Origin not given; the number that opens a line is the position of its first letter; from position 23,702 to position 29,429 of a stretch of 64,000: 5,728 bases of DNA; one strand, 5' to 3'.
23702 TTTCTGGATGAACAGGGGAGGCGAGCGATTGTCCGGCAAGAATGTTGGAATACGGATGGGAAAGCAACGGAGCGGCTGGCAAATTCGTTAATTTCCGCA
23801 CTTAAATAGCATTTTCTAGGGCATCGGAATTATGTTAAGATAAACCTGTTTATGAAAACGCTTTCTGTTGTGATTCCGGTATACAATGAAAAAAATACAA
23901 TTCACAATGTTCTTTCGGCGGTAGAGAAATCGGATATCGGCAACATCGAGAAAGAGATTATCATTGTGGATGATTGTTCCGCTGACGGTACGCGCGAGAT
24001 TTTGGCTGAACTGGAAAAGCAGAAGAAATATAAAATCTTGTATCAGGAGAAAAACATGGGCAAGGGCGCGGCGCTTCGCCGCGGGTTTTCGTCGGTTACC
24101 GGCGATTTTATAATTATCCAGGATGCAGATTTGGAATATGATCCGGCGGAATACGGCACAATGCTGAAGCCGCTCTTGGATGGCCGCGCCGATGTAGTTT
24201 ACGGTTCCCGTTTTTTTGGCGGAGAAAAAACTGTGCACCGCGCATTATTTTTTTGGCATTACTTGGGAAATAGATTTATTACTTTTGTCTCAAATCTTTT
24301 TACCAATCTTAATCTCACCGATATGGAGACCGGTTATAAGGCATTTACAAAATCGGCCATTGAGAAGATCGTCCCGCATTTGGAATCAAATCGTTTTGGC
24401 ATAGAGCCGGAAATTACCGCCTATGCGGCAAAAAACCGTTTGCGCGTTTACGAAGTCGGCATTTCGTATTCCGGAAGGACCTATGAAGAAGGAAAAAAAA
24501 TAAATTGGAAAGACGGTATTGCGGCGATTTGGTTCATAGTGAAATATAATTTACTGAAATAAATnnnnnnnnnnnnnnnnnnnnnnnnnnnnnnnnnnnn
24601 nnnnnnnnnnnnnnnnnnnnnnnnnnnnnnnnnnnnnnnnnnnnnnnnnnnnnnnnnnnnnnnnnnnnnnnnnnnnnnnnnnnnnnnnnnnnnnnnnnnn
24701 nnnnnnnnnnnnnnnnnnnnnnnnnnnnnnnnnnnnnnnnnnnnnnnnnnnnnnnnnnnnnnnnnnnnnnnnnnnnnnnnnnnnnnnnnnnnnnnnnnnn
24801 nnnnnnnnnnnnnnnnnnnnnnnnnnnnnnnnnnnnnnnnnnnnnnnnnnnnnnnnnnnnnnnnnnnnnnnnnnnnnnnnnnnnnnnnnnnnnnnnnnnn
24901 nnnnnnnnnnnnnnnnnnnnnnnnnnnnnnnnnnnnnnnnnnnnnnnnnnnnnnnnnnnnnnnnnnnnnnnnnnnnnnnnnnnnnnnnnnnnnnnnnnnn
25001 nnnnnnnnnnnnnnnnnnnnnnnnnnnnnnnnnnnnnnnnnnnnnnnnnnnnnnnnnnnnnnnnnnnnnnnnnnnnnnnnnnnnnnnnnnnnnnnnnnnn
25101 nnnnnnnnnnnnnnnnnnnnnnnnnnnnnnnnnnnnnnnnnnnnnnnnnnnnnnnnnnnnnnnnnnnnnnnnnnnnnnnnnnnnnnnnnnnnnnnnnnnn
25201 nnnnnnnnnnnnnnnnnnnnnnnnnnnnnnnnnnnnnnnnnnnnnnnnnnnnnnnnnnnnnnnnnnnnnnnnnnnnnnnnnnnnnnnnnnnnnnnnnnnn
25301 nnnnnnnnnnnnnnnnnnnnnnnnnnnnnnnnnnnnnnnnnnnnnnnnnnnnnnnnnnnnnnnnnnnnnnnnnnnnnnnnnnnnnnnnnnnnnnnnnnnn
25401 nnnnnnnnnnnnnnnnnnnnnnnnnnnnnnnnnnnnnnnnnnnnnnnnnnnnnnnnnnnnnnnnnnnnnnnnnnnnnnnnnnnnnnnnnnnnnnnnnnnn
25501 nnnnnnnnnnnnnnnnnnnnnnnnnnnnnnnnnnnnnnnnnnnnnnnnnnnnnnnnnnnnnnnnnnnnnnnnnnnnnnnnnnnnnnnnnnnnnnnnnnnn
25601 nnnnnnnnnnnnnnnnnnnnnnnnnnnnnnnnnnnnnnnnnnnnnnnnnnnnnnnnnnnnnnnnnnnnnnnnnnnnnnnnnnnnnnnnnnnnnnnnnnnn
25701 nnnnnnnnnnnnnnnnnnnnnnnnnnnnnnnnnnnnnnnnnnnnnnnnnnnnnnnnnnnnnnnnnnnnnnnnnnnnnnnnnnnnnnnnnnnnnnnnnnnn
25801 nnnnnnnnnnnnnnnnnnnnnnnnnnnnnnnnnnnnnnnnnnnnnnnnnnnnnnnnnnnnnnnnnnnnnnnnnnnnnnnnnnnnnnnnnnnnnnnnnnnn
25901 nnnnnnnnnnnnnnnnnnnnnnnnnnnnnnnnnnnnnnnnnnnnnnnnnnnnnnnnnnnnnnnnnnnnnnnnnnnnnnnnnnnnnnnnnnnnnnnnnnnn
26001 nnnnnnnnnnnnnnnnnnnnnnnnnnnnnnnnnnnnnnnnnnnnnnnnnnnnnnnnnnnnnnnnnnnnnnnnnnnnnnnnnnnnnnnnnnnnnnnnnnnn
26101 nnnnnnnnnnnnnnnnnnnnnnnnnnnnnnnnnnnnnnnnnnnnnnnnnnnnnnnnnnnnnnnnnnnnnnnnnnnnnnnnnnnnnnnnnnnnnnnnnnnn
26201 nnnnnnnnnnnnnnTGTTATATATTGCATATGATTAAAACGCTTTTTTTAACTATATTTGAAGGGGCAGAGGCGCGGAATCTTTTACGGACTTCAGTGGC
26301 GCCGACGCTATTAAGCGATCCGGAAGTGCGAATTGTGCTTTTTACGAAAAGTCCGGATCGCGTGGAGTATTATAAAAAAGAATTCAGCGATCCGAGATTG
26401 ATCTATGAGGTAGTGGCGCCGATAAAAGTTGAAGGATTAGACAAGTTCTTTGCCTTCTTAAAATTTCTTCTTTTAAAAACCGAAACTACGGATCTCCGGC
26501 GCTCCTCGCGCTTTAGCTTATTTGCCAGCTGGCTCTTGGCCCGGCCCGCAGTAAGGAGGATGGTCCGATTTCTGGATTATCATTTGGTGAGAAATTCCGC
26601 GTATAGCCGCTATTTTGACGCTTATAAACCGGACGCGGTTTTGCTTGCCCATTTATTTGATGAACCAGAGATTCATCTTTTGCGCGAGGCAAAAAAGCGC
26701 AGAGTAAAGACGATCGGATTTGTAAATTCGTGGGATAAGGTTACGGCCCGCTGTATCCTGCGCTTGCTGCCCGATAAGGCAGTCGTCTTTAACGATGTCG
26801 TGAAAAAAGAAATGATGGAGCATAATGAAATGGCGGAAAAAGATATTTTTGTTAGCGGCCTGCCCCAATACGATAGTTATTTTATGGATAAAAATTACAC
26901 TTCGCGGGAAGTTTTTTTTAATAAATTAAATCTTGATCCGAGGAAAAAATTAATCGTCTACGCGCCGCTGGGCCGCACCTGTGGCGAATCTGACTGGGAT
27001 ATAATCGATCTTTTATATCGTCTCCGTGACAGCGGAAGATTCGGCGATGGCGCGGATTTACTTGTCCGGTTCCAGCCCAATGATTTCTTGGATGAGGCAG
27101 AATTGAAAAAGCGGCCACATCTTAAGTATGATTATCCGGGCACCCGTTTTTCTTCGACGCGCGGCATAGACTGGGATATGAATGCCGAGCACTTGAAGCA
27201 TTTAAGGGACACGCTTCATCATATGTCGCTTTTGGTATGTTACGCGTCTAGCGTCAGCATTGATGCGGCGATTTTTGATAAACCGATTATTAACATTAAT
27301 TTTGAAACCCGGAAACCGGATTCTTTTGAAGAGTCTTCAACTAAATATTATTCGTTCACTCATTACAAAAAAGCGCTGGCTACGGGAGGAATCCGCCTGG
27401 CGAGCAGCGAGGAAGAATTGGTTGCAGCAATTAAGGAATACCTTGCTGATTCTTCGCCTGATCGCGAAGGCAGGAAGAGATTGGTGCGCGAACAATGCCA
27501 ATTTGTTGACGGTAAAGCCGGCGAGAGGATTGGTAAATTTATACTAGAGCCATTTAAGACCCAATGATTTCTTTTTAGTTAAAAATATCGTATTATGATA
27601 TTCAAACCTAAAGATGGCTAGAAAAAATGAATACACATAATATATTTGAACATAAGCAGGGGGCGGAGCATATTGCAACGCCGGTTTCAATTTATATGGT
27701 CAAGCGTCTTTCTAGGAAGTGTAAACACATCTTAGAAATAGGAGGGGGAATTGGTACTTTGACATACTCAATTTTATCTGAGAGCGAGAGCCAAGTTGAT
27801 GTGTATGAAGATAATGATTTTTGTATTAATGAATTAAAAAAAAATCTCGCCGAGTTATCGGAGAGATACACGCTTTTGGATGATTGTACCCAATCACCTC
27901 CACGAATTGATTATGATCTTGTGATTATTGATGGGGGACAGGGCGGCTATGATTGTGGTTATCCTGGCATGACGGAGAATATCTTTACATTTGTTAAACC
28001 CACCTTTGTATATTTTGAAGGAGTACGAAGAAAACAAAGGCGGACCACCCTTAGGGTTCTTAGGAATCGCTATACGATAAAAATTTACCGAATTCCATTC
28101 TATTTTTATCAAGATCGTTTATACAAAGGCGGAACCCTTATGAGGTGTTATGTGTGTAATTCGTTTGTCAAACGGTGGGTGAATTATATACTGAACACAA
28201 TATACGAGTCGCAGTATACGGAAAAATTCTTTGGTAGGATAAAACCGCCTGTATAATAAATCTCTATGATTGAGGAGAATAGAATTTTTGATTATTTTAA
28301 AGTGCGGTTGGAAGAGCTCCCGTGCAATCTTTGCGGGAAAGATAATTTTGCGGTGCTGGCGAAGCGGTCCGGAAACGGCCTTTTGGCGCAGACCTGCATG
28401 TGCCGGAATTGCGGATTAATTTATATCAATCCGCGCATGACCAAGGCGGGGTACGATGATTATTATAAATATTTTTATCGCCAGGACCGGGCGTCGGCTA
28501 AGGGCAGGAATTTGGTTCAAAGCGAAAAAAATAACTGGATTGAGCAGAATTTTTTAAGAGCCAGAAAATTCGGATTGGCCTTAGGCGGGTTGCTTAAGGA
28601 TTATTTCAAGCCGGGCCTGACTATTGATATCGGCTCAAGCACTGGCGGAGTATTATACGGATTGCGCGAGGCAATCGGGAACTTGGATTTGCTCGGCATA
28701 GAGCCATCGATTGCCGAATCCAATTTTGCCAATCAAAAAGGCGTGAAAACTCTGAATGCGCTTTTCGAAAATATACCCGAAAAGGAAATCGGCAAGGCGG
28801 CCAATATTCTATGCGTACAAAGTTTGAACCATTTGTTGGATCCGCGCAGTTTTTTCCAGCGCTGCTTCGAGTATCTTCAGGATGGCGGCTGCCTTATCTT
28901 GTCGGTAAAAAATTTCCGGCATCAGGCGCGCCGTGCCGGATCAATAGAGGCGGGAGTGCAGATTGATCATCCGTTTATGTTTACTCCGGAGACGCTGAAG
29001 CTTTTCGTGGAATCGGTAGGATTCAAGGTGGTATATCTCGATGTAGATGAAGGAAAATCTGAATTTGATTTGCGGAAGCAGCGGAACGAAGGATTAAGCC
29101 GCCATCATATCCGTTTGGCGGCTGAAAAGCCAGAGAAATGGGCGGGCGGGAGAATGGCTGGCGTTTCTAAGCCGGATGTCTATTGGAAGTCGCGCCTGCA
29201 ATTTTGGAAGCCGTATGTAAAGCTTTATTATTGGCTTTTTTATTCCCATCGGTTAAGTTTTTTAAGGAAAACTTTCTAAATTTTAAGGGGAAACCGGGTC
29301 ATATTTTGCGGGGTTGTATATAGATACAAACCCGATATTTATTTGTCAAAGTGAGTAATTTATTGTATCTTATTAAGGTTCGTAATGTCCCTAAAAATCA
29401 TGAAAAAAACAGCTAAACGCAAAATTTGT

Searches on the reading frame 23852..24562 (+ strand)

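Call 7: search_protein_families(library=pfam, proteins=[window:23852-24562:+], max_evalue=0.001)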
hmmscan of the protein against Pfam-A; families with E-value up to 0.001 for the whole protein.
window:23852-24562:+ (236 aa): 3 families
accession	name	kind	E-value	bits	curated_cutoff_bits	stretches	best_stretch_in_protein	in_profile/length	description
PF00535.33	Glycos_transf_2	-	2.2e-35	122.5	23.3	1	5-173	1-167/168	Glycosyl transferase family 2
PF10111.15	Glyco_tranf_2_2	-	5.8e-08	33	27.3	1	5-106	1-104/276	Glycosyltransferase like family 2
PF13641.12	Glyco_tranf_2_3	-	2.1e-07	31.7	27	1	4-115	3-118/230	Glycosyltransferase like family 2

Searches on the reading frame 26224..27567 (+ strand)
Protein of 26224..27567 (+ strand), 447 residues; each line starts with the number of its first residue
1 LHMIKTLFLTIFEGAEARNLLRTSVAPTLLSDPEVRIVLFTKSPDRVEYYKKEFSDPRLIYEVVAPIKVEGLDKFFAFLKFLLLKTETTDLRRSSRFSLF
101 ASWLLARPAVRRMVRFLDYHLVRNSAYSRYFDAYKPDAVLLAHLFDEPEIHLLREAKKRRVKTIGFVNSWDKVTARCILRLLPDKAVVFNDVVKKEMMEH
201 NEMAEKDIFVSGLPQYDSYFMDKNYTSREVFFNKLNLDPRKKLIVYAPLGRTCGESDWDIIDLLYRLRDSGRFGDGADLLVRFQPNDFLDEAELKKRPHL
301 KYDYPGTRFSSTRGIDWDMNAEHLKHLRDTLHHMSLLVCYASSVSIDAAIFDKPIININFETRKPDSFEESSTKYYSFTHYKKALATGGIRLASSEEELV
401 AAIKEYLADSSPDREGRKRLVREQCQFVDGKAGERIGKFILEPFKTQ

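Call 8: search_protein_families(library=pfam, proteins=[window:26224-27567:+], max_evalue=0.001)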
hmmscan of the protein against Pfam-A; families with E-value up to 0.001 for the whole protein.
window:26224-27567:+ (447 aa): 1 family
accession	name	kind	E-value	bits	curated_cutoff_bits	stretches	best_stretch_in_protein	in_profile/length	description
PF04464.20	Glyphos_transf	-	9.2e-14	51.6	22.1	1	184-441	136-366/367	CDP-Glycerol:Poly(glycerophosphate) glycerophosphotransferase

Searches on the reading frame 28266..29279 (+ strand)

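Call 8: search_protein_families(library=pfam, proteins=[window:28266-29279:+], max_evalue=0.001)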
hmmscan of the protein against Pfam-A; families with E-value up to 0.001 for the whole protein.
window:28266-29279:+ (337 aa): 4 families
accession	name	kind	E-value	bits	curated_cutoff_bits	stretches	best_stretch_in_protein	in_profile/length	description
PF13489.12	Methyltransf_23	-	2.6e-12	47.2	27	1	114-257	21-163/164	Methyltransferase domain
PF08242.18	Methyltransf_12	-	4.6e-07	30.9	30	1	120-210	1-98/98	Methyltransferase domain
PF08241.18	Methyltransf_11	-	1.9e-05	25.6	21.2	1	121-212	2-95/95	Methyltransferase domain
PF13649.12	Methyltransf_25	-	8.6e-05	23.6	27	1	121-208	3-97/97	Methyltransferase domain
